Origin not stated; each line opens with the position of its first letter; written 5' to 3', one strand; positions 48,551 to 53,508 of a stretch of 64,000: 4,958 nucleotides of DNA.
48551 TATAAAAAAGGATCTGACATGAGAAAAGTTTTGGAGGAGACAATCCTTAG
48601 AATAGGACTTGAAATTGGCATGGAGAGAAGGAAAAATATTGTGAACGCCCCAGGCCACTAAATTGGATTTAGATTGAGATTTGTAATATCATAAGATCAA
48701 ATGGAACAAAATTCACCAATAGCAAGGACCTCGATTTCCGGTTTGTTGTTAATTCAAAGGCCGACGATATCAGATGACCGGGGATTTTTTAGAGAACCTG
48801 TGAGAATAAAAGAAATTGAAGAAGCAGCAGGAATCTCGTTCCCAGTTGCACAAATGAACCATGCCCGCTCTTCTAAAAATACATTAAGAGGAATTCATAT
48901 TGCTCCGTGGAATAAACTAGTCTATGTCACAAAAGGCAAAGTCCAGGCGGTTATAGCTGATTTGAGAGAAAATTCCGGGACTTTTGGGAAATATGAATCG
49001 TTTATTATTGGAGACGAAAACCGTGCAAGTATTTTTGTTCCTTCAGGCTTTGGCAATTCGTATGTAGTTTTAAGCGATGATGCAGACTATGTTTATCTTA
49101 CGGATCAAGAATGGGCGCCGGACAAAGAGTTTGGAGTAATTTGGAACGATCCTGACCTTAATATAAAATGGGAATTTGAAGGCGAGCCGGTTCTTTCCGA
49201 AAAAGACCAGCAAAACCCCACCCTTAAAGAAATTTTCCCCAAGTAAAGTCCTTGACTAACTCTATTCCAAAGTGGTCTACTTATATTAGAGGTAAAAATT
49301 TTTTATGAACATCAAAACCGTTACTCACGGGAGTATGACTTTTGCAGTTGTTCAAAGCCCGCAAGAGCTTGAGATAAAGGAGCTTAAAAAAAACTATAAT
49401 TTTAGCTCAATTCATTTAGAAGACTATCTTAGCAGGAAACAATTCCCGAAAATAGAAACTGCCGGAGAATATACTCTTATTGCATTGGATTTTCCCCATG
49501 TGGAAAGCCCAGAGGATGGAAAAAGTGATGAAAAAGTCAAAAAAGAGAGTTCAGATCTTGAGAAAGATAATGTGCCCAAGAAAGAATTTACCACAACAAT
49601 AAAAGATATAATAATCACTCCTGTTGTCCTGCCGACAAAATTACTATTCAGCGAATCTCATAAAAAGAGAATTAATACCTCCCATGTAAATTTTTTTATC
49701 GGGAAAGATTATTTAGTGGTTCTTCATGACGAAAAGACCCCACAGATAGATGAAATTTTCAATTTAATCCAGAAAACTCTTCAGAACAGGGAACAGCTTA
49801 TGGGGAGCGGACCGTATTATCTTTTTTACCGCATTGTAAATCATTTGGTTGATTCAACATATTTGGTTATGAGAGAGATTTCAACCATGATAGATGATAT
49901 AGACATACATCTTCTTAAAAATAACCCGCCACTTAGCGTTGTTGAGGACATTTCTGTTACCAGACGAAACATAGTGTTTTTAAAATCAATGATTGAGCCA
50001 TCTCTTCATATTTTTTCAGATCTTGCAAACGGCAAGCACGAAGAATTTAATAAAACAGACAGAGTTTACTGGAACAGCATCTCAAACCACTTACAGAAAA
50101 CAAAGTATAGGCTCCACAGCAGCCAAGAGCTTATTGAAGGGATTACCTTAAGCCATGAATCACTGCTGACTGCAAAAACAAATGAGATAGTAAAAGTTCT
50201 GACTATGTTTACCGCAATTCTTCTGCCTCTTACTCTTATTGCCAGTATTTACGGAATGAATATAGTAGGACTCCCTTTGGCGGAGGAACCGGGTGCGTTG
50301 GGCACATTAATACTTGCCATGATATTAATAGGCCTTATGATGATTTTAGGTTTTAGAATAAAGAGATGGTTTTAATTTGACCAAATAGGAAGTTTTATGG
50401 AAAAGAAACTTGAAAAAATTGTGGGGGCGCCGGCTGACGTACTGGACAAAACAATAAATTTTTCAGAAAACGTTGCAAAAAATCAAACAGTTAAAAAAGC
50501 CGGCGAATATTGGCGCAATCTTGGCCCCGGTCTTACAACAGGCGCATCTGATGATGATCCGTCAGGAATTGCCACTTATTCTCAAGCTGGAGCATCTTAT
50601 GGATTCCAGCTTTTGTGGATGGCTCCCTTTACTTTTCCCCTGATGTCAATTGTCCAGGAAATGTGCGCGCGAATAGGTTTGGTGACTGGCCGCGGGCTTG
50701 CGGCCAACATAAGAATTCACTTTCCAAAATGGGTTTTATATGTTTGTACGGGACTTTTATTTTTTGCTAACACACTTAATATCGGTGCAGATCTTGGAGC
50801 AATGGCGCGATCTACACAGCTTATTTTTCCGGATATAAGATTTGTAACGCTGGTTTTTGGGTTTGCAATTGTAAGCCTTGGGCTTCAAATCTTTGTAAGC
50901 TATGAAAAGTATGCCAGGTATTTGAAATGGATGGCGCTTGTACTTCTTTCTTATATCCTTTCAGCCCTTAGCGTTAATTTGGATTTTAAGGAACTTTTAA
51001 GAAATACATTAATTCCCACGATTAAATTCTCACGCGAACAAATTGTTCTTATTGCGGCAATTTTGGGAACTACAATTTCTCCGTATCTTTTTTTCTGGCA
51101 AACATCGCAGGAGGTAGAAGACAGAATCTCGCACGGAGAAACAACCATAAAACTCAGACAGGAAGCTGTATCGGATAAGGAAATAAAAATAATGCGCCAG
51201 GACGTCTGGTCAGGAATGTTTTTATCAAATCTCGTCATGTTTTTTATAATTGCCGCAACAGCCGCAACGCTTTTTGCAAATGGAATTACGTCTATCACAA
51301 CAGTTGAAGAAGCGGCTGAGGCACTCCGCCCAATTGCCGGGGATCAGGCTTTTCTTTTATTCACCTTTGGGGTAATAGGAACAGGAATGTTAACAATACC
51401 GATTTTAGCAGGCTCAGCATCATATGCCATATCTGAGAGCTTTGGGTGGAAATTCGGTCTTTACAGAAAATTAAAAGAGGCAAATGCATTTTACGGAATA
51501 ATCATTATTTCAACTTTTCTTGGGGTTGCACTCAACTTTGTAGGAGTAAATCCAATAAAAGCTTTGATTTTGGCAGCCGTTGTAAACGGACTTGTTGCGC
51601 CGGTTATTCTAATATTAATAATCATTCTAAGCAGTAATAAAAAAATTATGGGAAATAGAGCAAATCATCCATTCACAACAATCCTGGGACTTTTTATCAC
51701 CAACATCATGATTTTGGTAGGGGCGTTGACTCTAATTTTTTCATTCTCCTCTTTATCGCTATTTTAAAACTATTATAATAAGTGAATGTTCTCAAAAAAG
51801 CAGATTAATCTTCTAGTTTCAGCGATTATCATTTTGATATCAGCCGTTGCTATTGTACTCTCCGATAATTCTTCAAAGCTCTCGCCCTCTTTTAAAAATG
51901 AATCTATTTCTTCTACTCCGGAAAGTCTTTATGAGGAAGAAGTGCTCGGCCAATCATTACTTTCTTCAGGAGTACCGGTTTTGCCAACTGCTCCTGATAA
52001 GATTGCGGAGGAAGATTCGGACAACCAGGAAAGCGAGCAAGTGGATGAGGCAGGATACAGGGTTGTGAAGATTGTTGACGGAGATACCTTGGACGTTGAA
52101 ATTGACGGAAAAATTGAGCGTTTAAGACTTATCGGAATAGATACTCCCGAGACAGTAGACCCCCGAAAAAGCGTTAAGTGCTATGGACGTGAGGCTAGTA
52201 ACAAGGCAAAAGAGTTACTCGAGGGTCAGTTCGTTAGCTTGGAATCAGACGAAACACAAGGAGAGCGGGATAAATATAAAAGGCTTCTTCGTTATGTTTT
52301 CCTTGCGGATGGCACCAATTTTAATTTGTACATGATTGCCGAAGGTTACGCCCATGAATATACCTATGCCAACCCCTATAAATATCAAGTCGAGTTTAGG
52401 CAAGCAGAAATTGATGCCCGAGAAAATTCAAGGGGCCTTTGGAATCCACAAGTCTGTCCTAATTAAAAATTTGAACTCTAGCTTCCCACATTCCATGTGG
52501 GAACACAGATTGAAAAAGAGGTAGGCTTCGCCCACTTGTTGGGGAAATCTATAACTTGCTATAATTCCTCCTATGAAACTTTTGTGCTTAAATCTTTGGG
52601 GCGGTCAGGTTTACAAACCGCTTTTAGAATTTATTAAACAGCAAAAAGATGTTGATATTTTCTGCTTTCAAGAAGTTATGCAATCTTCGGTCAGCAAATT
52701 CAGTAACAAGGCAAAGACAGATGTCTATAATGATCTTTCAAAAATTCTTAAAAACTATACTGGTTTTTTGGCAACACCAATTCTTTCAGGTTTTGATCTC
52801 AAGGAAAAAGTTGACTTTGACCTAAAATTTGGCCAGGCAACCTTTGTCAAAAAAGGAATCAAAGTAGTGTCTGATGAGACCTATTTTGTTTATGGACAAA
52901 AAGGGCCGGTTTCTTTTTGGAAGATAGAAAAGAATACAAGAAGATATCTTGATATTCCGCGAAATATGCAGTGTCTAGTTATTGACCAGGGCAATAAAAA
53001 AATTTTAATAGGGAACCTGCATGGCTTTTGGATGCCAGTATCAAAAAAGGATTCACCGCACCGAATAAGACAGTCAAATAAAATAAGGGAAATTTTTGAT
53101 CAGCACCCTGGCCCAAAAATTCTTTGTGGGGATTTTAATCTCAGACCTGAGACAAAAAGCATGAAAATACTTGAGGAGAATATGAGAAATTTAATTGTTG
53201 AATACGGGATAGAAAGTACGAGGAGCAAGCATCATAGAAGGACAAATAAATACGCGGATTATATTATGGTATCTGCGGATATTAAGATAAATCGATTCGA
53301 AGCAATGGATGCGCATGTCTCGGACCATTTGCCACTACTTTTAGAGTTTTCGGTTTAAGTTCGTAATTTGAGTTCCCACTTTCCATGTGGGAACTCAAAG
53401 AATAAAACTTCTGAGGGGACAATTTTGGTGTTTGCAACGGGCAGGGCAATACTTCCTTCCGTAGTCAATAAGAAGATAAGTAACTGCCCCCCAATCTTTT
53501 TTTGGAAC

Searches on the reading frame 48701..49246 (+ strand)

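Call 51: search_protein_families(library=pfam, proteins=[window:48701-49246:+], max_evalue=0.001)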
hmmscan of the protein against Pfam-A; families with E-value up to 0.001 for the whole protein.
window:48701-49246:+ (181 aa): 1 family
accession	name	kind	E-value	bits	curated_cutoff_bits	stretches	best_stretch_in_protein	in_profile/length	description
PF00908.23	dTDP_sugar_isom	-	5.8e-50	169.7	27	1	10-177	2-168/168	dTDP-4-dehydrorhamnose 3,5-epimerase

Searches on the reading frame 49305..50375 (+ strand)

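Call 51: search_protein_families(library=pfam, proteins=[window:49305-50375:+], max_evalue=0.001)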
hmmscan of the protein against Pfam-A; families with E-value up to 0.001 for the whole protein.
window:49305-50375:+ (356 aa): 1 family
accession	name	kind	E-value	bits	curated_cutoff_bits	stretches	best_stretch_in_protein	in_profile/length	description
PF01544.23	CorA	-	8.7e-45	153.7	27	1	119-353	61-291/292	CorA-like Mg2+ transporter protein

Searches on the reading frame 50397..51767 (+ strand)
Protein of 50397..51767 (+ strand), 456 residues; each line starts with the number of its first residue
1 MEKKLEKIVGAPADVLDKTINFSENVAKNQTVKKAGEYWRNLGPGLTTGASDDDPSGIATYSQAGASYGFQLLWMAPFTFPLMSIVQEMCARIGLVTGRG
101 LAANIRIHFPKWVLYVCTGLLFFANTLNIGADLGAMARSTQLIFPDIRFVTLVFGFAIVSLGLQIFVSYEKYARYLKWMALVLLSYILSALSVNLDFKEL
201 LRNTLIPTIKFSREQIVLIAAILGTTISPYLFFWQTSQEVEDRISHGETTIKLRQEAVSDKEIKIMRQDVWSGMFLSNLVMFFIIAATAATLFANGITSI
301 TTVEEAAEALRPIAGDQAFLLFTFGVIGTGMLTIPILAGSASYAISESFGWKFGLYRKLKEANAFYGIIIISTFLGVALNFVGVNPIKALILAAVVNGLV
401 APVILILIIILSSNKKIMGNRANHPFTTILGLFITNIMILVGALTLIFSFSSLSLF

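Call 51: search_protein_families(library=pfam, proteins=[window:50397-51767:+], max_evalue=0.001)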
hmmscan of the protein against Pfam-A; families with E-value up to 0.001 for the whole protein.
window:50397-51767:+ (456 aa): 1 family
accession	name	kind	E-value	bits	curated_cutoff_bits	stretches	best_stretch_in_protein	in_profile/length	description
PF01566.24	Nramp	-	4.4e-85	286.3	29.8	1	58-424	1-356/357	Natural resistance-associated macrophage protein-like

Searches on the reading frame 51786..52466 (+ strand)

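Call 51: search_protein_families(library=pfam, proteins=[window:51786-52466:+], max_evalue=0.001)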
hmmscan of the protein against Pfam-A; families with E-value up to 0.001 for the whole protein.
window:51786-52466:+ (226 aa): 1 family
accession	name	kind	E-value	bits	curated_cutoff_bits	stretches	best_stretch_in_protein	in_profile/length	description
PF00565.23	SNase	-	6.6e-24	84.9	21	1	112-220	1-106/107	Staphylococcal nuclease homologue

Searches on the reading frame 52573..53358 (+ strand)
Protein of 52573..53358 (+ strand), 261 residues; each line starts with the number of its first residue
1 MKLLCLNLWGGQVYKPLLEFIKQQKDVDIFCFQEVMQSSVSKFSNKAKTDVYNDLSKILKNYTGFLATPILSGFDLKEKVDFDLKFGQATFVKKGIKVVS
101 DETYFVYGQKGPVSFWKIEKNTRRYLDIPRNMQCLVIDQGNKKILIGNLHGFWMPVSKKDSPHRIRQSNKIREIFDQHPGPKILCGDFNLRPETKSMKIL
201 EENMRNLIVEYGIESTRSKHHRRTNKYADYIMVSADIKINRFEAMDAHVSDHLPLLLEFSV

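Call 51: search_protein_families(library=pfam, proteins=[window:52573-53358:+], max_evalue=0.001)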
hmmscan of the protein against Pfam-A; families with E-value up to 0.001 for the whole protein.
window:52573-53358:+ (261 aa): 2 families
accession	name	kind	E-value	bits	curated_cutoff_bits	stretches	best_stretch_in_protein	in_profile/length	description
PF03372.29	Exo_endo_phos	-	2.9e-12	47.2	24.5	1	6-252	3-225/225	Endonuclease/Exonuclease/phosphatase family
PF14529.12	Exo_endo_phos_2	-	0.0004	20.7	27.4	0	167-255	17-116/117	Endonuclease-reverse transcriptase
